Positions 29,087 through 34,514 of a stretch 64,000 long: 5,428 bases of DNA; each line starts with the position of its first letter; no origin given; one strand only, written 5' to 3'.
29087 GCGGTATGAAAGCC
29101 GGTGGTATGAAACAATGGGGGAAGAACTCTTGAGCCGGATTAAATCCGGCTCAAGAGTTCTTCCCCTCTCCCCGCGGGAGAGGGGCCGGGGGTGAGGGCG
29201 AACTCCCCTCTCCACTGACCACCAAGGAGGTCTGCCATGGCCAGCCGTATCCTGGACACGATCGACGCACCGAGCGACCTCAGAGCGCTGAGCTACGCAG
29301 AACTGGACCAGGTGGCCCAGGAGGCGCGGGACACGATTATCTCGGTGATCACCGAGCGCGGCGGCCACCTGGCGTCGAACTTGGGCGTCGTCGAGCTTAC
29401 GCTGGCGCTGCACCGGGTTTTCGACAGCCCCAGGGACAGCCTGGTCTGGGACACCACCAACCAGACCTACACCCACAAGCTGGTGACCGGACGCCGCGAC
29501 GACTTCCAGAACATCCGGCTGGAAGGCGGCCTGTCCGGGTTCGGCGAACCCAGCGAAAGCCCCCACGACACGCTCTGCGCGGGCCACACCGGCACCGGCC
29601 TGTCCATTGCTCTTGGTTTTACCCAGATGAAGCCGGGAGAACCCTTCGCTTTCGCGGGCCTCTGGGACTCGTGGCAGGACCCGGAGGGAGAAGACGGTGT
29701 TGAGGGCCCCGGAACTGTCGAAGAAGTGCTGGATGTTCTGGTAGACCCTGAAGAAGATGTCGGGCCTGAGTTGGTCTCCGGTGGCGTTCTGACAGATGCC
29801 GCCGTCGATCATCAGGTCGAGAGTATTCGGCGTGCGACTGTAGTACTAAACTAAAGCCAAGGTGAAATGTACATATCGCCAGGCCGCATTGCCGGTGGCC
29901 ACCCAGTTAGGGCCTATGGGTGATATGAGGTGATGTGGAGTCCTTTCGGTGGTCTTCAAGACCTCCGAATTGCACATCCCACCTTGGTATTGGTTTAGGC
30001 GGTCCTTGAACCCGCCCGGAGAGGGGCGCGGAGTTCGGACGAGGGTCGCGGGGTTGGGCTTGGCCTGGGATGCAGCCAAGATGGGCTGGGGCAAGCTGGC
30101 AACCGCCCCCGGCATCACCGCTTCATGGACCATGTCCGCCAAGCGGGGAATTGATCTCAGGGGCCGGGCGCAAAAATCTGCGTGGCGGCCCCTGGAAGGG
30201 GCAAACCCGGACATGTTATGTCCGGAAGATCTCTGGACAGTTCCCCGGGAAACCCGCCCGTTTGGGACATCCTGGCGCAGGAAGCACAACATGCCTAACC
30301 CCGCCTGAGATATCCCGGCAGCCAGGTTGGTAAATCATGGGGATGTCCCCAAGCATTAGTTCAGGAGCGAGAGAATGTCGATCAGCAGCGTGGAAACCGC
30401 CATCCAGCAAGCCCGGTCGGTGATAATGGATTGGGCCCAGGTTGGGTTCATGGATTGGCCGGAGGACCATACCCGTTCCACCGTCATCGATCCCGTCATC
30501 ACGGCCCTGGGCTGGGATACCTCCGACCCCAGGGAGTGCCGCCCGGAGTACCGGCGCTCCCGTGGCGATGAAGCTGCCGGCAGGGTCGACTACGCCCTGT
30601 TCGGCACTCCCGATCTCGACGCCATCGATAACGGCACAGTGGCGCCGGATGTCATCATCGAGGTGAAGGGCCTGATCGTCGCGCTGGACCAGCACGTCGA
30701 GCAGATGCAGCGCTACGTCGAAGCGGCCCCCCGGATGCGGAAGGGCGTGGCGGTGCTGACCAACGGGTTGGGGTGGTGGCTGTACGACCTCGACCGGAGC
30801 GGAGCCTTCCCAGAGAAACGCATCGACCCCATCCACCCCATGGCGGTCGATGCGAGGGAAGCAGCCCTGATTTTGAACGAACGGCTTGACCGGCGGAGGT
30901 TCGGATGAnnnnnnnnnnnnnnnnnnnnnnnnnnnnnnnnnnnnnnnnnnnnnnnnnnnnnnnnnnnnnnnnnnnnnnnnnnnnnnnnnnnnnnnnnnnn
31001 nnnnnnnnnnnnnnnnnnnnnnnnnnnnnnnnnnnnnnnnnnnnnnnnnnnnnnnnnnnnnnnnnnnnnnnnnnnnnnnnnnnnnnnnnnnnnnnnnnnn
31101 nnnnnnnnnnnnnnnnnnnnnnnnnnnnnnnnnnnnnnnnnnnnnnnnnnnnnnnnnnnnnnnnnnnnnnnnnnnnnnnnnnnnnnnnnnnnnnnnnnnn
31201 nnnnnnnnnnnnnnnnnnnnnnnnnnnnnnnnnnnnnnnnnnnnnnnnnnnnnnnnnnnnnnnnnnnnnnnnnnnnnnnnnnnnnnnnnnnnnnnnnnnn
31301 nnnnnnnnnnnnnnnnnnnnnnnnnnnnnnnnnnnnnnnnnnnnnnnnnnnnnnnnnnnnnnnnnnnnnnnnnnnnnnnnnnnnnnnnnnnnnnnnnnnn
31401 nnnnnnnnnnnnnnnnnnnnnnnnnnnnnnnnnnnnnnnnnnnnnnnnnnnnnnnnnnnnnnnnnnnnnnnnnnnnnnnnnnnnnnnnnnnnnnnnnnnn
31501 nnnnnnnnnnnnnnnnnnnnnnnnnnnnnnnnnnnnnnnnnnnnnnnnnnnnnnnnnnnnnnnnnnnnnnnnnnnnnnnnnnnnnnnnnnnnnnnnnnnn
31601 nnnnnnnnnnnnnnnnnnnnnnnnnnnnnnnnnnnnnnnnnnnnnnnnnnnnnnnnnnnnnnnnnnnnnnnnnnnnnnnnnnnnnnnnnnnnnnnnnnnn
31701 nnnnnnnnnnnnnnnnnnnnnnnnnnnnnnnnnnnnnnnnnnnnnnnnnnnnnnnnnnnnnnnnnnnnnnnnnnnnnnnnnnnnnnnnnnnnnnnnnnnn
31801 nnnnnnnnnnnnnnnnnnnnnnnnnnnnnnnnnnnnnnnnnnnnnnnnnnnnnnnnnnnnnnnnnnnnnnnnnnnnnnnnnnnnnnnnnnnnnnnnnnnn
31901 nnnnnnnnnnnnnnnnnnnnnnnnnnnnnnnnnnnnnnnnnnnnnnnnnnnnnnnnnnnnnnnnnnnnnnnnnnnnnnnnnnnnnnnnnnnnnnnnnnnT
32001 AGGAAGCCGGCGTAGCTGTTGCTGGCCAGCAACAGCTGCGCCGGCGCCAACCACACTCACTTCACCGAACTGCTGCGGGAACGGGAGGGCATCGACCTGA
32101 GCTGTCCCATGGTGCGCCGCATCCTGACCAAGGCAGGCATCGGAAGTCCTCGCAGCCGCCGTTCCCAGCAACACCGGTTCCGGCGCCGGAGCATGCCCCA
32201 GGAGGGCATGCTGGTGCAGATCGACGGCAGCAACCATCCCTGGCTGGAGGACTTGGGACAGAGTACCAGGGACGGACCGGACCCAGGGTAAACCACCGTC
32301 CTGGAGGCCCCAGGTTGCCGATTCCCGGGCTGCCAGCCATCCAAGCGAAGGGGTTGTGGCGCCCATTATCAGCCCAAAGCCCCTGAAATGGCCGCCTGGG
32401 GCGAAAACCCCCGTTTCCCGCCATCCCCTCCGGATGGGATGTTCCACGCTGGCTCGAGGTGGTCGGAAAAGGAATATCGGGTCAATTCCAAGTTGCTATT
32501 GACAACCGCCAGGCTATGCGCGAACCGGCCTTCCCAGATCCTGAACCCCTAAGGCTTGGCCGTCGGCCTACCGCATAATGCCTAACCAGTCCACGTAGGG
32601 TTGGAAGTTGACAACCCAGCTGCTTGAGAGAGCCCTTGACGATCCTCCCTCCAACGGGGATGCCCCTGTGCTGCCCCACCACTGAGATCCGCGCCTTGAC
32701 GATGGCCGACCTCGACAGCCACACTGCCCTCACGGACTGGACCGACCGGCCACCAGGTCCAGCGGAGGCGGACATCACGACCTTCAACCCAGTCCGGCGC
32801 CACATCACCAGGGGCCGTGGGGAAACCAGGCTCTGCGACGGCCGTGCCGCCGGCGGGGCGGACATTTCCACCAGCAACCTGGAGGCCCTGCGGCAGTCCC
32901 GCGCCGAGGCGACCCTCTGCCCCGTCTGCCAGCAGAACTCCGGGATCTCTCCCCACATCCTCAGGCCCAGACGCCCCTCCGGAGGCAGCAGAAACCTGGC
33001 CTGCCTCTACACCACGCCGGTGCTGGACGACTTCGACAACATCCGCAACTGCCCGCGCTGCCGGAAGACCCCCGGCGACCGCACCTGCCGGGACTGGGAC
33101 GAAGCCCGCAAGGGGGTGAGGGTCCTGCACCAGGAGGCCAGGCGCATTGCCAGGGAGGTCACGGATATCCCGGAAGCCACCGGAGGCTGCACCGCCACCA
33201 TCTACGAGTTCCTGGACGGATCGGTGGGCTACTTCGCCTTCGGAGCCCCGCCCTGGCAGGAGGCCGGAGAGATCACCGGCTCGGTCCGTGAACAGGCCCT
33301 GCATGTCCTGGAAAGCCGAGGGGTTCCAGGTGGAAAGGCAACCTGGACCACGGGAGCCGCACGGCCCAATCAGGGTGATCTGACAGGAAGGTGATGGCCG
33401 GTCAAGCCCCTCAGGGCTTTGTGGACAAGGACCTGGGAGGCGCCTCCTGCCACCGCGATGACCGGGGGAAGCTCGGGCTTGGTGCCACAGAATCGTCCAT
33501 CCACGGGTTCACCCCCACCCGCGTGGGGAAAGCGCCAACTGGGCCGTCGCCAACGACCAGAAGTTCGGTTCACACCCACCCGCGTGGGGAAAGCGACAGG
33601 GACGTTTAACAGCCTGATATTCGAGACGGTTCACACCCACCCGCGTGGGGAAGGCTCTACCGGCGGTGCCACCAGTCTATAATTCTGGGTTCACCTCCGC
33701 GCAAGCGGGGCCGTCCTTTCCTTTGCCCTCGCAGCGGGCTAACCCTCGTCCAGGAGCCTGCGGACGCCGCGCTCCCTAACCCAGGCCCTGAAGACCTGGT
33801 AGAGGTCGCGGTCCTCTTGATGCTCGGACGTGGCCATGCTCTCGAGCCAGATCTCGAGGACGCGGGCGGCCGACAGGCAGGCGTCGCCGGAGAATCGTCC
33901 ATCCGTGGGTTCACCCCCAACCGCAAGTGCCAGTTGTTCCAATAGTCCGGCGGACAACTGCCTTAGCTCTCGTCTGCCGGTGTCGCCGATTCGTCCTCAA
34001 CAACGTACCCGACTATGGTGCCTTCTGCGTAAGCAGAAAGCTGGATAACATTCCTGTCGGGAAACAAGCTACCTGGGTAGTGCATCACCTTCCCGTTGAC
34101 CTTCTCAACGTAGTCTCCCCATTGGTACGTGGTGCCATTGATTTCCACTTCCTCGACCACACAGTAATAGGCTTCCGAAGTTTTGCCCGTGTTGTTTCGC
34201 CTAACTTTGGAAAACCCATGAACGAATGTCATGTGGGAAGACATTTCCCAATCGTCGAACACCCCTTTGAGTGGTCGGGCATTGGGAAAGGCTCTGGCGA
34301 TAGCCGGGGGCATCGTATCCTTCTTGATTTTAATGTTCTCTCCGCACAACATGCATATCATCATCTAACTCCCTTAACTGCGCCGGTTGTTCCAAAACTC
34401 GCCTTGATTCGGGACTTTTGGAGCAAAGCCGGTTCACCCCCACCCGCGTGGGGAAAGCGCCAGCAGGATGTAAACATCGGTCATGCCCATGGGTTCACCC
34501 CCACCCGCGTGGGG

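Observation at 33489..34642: Two cas-less type I-E-like mini-CRISPR arrays on a mobile-element backbone, with a duplicated array edge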

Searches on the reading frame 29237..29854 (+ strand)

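Call 12: search_protein_families(library=pfam, proteins=[window:29237-29854:+], max_evalue=0.01)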
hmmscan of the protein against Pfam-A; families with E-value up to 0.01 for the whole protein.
window:29237-29854:+ (205 aa): 2 families
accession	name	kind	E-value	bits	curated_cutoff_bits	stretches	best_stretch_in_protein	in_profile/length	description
PF13292.11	DXP_synthase_N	-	9.4e-52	176.4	21.2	1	6-130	1-125/274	1-deoxy-D-xylulose-5-phosphate synthase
PF02586.19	SRAP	-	0.0073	16.3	27.1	1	128-152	120-144/214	SOS response associated peptidase (SRAP)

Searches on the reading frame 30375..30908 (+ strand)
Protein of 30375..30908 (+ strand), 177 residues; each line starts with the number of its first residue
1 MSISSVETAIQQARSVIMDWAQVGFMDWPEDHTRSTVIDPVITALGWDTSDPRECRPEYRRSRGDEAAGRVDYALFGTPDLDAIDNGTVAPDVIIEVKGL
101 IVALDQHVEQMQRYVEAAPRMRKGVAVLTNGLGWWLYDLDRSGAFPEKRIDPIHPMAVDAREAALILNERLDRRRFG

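Call 12: search_protein_families(library=pfam, proteins=[window:30375-30908:+], max_evalue=0.01)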
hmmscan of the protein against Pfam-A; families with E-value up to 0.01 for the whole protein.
window:30375-30908:+ (177 aa): 1 family
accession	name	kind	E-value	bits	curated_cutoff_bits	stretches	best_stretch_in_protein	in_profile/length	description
PF04313.20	HSDR_N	-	1.4e-05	25.5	25.1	0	30-66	4-40/198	Type I restriction enzyme R protein N terminus (HSDR_N)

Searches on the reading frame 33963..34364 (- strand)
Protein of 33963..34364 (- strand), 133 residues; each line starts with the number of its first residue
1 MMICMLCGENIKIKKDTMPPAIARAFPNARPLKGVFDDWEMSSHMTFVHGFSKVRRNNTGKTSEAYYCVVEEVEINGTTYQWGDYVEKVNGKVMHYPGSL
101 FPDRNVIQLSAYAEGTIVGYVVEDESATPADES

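Call 12: search_protein_families(library=pfam, proteins=[window:33963-34364:-], max_evalue=0.01)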
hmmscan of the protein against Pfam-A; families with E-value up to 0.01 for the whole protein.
window:33963-34364:- (133 aa): 0 families

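Call 51: search_protein_families(library=phrogs, proteins=[window:33963-34364:-], max_evalue=0.01)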
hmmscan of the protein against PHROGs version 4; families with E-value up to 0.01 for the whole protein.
window:33963-34364:- (133 aa): 0 families

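Call 104: search_protein_families(library=pfam, proteins=[P0155, P0158, P0161, P0154, P0156, P0168], max_evalue=0.01)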
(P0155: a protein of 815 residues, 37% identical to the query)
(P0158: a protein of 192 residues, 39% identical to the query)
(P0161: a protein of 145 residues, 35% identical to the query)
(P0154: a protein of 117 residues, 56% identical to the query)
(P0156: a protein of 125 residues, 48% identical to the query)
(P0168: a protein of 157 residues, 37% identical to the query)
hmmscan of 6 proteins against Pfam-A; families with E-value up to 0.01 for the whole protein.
P0155 (815 aa): 7 families
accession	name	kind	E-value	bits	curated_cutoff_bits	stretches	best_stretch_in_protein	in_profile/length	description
PF24142.1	Beta-sand_ComC_1st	-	2.4e-15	57.5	27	0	56-85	44-74/79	EGF-like domain-containing protein ComC first beta-sandwich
PF24842.1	UFD1_N2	-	2.2e-11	44.1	37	0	68-98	16-46/76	Ubiquitin fusion degradation protein UFD1, N-terminal subdomain 2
PF15585.11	Imm7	-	1.2e-09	39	25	0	52-96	80-124/130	Immunity protein 7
PF05803.17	Chordopox_L2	-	4.1e-08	33.4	27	0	787-805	26-44/81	Chordopoxvirus L2 protein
PF11492.14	Dicistro_VP4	-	1.2e-07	32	22.6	0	91-111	19-39/57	Cricket paralysis virus, VP4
PF22515.2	DUF6996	-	4.6e-07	30.2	27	0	71-103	37-71/71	Domain of unknown function (DUF6996)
PF09496.15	CENP-O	-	0.0015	19.1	23.9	0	55-82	29-55/197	Cenp-O kinetochore centromere component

P0158 (192 aa): 0 families

P0161 (145 aa): 0 families

P0154 (117 aa): 0 families

P0156 (125 aa): 0 families

P0168 (157 aa): 0 families
